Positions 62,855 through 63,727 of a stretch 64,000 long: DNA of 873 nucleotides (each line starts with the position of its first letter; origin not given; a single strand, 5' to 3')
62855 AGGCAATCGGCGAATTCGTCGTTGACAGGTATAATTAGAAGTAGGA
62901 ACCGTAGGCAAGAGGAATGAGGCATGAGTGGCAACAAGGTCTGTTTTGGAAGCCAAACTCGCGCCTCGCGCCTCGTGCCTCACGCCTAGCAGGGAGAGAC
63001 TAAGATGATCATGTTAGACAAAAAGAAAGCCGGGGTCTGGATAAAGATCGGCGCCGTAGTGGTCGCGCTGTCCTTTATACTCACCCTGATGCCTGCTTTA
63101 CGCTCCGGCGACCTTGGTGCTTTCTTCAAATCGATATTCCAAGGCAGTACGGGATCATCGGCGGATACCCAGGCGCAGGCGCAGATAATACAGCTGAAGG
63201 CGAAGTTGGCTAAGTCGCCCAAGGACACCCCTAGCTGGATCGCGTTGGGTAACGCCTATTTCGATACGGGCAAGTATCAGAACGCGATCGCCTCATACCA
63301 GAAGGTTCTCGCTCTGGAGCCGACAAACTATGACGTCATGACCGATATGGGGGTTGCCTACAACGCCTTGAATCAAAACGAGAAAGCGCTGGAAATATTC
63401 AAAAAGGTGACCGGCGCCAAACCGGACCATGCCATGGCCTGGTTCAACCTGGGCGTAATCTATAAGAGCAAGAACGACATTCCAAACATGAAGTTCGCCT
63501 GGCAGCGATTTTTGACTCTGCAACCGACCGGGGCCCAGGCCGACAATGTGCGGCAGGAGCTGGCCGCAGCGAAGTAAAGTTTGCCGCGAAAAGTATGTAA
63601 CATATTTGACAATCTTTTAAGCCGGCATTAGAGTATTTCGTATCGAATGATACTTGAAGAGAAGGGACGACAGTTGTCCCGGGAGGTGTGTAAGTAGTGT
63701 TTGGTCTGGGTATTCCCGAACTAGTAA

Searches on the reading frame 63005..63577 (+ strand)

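Call 25: search_protein_families(library=pfam, proteins=[window:63005-63577:+], max_evalue=0.001)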
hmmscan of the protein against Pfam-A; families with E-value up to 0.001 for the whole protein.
window:63005-63577:+ (190 aa): 19 families
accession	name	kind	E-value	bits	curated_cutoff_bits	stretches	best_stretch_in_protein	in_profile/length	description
PF00515.34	TPR_1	-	4.3e-18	64.7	27.8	1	77-108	3-34/34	Tetratricopeptide repeat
PF13181.12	TPR_8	-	1e-17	63.1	25.7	1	76-108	2-34/34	Tetratricopeptide repeat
PF13414.12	TPR_11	-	4.1e-16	58.8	26.8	2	82-119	1-38/42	TPR repeat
PF13432.12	TPR_16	-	7.4e-16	58.7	32.7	1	80-142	2-64/65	Tetratricopeptide repeat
PF13431.12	TPR_17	-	1.4e-15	56.6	24.4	1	98-130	2-34/34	Tetratricopeptide repeat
PF07719.23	TPR_2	-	9e-14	50.8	27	1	78-108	4-34/34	Tetratricopeptide repeat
PF14559.12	TPR_19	-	4.2e-13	49.9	25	1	88-145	4-61/68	Tetratricopeptide repeat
PF23914.1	TPR_CcmH_CycH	-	4.5e-13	49.8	42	1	44-175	19-153/158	Cytochrome c-type biogenesis protein H TPR domain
PF13174.12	TPR_6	-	4.7e-10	39.9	26.3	0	81-106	6-31/33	Tetratricopeptide repeat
PF13428.12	TPR_14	-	1.1e-09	38.4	23.5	1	78-115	4-41/44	Tetratricopeptide repeat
PF13424.12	TPR_12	-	4.4e-09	36.9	30.1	0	114-158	15-60/77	Tetratricopeptide repeat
PF13176.12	TPR_7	-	9.8e-09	35.1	27.9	1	77-106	1-30/36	Tetratricopeptide repeat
PF13371.12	TPR_9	-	1.6e-07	31.7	35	0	120-186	6-72/73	Tetratricopeptide repeat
PF13374.12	TPR_10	-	4.4e-06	27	27.5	0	81-104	8-31/42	Tetratricopeptide repeat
PF14561.12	TPR_20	-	9.6e-06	26.3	25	0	56-96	3-43/90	Tetratricopeptide repeat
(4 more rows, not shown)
